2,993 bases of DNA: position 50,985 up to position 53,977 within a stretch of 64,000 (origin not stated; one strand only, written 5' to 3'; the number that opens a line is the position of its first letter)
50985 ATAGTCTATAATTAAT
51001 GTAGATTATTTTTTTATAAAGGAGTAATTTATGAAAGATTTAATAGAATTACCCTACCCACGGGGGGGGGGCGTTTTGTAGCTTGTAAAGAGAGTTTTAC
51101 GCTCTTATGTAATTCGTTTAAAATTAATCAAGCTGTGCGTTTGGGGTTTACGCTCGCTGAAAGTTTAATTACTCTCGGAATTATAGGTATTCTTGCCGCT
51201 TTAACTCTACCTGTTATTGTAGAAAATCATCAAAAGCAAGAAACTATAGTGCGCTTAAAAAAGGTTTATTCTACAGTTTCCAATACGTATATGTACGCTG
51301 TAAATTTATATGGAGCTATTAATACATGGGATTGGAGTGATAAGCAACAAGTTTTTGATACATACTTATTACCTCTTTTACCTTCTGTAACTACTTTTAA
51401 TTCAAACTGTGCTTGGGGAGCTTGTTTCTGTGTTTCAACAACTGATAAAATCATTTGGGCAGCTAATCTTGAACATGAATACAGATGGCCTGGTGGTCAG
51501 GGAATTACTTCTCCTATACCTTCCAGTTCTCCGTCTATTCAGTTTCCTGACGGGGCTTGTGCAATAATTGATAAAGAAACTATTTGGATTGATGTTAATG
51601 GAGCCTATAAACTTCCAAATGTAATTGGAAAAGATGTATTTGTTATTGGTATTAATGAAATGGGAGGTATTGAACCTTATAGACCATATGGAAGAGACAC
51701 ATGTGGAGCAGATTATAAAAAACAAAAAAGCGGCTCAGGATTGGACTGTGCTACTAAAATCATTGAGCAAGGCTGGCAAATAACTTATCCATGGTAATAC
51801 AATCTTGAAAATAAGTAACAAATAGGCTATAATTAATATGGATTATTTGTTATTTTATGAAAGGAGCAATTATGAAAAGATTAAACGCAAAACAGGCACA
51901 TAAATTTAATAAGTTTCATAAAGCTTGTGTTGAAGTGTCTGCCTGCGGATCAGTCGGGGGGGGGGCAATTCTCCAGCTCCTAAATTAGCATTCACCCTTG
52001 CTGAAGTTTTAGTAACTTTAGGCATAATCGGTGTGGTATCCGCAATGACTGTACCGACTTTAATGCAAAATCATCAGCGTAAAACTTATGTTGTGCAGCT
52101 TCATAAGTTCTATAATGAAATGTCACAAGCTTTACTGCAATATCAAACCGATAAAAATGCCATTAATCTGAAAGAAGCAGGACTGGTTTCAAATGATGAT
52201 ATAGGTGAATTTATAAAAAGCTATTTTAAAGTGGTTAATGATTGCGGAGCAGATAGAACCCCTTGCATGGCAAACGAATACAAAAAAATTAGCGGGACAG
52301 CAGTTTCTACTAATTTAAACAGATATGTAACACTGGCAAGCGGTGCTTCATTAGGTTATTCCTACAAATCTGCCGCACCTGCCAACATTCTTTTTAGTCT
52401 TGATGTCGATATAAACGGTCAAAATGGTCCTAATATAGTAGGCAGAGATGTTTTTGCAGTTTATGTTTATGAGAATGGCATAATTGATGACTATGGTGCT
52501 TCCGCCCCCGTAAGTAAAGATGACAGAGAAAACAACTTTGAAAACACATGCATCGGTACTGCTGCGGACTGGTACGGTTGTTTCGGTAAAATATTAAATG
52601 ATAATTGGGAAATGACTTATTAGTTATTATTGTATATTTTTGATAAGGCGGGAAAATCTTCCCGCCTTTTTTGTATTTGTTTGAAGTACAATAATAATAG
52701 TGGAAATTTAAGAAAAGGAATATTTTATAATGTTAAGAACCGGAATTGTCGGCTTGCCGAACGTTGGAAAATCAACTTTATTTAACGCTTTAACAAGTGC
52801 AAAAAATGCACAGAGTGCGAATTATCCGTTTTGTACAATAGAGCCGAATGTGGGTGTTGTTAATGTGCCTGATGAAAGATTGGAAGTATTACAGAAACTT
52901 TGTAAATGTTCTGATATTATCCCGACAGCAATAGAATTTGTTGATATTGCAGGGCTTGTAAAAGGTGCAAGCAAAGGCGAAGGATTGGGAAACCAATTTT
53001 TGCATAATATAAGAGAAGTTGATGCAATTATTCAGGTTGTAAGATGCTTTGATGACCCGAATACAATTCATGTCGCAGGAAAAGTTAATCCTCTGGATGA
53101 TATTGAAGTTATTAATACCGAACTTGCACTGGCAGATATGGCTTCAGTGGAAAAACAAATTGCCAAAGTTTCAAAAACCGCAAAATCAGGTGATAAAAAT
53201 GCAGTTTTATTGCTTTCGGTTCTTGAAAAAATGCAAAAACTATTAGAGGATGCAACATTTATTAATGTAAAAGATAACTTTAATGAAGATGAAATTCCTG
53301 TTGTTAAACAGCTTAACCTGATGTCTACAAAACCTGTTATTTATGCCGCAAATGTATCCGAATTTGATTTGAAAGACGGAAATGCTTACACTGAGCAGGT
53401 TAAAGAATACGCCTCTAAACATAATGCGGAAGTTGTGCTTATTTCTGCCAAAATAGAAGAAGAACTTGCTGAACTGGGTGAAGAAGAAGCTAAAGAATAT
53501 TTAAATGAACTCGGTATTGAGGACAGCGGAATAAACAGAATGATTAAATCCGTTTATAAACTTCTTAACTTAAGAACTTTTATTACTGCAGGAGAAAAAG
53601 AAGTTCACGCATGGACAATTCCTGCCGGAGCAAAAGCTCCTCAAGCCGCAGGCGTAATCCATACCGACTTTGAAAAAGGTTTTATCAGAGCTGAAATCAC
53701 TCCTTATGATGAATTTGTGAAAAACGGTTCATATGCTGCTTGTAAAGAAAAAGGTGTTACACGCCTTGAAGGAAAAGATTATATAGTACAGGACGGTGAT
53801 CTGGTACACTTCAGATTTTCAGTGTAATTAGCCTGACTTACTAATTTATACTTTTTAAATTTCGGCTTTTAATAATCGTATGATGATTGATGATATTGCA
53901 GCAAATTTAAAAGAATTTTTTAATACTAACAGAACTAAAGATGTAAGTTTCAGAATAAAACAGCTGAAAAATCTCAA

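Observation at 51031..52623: Multi-locus G10 tracts gate translation of a prepilin-like gene family (candidate phase-variable pilin repertoire)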

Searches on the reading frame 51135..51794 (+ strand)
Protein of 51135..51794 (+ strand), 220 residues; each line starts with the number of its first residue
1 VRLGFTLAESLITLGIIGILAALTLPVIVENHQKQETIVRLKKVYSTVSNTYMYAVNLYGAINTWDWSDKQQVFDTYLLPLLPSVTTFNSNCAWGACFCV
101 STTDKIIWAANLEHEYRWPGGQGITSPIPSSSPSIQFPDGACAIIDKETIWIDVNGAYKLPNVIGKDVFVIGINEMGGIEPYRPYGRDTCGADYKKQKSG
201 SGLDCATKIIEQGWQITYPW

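Call 40: list_cluster_members(proteins=[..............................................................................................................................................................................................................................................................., window:51135-51794:+, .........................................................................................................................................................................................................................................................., window:52045-52620:+, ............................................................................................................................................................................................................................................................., window:25146-25862:-])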
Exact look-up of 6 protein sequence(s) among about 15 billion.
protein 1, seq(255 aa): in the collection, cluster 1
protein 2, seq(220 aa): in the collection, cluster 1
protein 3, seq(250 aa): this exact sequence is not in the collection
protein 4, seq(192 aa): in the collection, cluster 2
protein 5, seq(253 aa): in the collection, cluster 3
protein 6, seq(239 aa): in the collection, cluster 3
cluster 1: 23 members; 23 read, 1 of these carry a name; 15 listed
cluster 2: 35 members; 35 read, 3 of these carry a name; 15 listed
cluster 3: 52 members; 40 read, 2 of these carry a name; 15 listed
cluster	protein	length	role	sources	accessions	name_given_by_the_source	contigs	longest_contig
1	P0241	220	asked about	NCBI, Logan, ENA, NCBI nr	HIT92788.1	MAG TPA: type II secretion system protein [Candidatus Stercorousia faecigallinarum] | type II secretion system protein [Candidatus Stercorousia faecigallinarum]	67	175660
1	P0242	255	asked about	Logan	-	-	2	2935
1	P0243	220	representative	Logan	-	-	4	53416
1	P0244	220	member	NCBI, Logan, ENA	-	-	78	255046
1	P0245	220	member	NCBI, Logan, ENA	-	-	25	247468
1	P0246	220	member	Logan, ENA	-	-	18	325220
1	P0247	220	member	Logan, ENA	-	-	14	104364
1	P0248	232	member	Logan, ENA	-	-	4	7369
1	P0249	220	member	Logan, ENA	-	-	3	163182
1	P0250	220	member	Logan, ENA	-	-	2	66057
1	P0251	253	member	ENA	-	-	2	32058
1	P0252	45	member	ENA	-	-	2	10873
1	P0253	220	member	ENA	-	-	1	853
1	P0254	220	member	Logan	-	-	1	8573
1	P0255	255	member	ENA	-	-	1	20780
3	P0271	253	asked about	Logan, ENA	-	-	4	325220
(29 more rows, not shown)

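Call 41: find_encoding_contigs(protein=P0271, flank=3000, max_places=10)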
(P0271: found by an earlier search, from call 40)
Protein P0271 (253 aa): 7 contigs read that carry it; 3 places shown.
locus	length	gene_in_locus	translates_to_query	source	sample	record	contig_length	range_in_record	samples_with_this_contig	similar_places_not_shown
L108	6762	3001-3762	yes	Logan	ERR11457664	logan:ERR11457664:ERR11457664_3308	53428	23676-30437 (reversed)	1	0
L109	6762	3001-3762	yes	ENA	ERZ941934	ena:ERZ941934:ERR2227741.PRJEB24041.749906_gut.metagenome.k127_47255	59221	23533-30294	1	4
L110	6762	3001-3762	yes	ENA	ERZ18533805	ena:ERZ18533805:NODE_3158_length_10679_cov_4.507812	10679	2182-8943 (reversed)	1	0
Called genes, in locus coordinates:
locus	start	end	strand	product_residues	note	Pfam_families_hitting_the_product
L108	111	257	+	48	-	-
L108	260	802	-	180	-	-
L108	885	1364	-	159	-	-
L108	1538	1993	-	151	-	PF02675:AdoMet_dc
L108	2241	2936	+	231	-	PF00072:Response_reg, PF00486:Trans_reg_C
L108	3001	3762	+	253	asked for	PF20318:DUF6613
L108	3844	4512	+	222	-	-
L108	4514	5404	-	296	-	PF00009:GTP_EFTU, PF00071:Ras (faint), PF00350:Dynamin_N (faint), PF01926:MMR_HSR1, PF02421:FeoB_N, PF03193:RsgA_GTPase (faint), PF07650:KH_2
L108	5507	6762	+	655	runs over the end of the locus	-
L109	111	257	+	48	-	-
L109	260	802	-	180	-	-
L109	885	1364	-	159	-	-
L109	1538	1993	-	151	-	PF02675:AdoMet_dc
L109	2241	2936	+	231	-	PF00072:Response_reg, PF00486:Trans_reg_C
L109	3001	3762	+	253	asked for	PF20318:DUF6613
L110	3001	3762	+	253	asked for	PF20318:DUF6613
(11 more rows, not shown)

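Call 42: find_encoding_contigs(protein=P0242, flank=3000, max_places=10)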
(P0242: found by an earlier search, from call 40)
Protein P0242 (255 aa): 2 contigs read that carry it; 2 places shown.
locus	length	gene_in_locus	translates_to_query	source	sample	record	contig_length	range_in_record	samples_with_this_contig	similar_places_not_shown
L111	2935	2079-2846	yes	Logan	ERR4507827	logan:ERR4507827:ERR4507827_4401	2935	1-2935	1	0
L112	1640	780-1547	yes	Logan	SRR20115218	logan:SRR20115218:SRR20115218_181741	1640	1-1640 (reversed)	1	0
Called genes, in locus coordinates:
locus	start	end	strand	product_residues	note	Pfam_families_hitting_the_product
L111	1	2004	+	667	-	?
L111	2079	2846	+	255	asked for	PF20318:DUF6613 (weak)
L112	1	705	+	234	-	?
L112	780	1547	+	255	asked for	PF20318:DUF6613 (weak)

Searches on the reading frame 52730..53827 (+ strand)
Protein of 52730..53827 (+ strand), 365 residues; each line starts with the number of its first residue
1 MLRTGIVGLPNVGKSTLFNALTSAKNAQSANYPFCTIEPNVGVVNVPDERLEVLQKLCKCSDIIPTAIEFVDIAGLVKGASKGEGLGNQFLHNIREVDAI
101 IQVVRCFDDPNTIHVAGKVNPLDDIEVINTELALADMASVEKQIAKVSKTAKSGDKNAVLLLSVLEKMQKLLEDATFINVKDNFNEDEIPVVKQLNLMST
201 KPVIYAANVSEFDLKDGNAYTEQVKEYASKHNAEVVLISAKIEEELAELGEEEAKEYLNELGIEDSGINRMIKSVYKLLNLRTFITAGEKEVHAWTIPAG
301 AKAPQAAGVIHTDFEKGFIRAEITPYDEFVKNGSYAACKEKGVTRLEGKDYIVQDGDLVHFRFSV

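Call 16: search_protein_families(library=pfam, max_evalue=0.00001, proteins=[window:52730-53827:+])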
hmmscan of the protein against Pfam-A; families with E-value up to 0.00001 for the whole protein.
window:52730-53827:+ (365 aa): 3 families
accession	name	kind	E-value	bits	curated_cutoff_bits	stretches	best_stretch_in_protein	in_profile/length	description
PF06071.19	YchF-GTPase_C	-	9e-37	125.5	27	1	281-363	1-83/84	Protein of unknown function (DUF933)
PF01926.29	MMR_HSR1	-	1.4e-23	83.6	21.9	1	4-107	2-85/113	50S ribosome-binding GTPase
PF02421.24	FeoB_N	-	1.5e-09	38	27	1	5-53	4-51/156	Ferrous iron transport protein B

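Call 20: find_encoding_contigs(protein=window:52730-53827:+, flank=6000, max_places=10)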
Protein window:52730-53827:+ (365 aa): 24 contigs read that carry it; 10 places shown.
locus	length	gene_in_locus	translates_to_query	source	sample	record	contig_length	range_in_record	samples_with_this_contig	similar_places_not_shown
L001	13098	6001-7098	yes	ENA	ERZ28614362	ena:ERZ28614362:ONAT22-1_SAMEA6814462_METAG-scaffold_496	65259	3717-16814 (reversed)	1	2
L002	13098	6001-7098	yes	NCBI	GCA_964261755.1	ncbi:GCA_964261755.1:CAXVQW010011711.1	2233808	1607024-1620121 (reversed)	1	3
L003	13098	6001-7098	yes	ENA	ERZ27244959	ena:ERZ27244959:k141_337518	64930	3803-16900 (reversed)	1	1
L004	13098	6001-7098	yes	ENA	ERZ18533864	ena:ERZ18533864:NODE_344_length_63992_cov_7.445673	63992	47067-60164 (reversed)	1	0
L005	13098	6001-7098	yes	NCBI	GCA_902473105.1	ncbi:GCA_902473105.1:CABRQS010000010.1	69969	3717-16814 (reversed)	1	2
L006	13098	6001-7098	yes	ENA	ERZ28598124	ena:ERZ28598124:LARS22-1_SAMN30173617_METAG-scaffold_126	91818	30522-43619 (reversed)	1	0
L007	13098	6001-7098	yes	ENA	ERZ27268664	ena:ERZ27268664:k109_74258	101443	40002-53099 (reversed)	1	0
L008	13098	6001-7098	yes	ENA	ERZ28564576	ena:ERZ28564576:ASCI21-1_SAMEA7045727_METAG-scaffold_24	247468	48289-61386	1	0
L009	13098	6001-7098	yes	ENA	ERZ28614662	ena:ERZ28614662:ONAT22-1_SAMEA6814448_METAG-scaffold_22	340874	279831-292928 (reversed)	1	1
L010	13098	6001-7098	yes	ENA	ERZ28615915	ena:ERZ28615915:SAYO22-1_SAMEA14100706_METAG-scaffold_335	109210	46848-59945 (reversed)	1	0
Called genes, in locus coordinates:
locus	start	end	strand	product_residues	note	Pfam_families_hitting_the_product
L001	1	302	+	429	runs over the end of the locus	PF04466:Terminase_3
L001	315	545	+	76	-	-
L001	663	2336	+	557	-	-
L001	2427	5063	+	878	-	PF07517:SecA_DEAD, PF00270:DEAD (weak), PF01043:SecA_PP_bind, PF21090:P-loop_SecA, PF07516:SecA_SW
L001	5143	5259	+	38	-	-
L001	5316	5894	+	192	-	-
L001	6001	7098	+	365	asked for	PF01926:MMR_HSR1, PF02421:FeoB_N, PF06071:YchF-GTPase_C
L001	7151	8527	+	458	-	PF00171:Aldedh, PF05893:LuxC (weak)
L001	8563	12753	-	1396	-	-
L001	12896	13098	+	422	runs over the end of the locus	PF05221:AdoHcyase, PF02826:2-Hacid_dh_C, PF00670:AdoHcyase_NAD, PF07991:KARI_N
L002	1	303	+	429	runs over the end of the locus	PF04466:Terminase_3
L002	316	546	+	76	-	-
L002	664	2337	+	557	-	-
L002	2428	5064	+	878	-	PF07517:SecA_DEAD, PF00270:DEAD (weak), PF01043:SecA_PP_bind, PF21090:P-loop_SecA, PF07516:SecA_SW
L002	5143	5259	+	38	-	-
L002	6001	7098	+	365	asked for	PF01926:MMR_HSR1, PF02421:FeoB_N, PF06071:YchF-GTPase_C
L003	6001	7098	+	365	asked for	PF01926:MMR_HSR1, PF02421:FeoB_N, PF06071:YchF-GTPase_C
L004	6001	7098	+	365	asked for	PF01926:MMR_HSR1, PF02421:FeoB_N, PF06071:YchF-GTPase_C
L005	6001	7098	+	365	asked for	PF01926:MMR_HSR1, PF02421:FeoB_N, PF06071:YchF-GTPase_C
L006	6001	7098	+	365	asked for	PF01926:MMR_HSR1, PF02421:FeoB_N, PF06071:YchF-GTPase_C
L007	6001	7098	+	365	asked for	PF01926:MMR_HSR1, PF02421:FeoB_N, PF06071:YchF-GTPase_C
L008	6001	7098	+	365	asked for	PF01926:MMR_HSR1, PF02421:FeoB_N, PF06071:YchF-GTPase_C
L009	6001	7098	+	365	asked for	PF01926:MMR_HSR1, PF02421:FeoB_N, PF06071:YchF-GTPase_C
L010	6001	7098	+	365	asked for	PF01926:MMR_HSR1, PF02421:FeoB_N, PF06071:YchF-GTPase_C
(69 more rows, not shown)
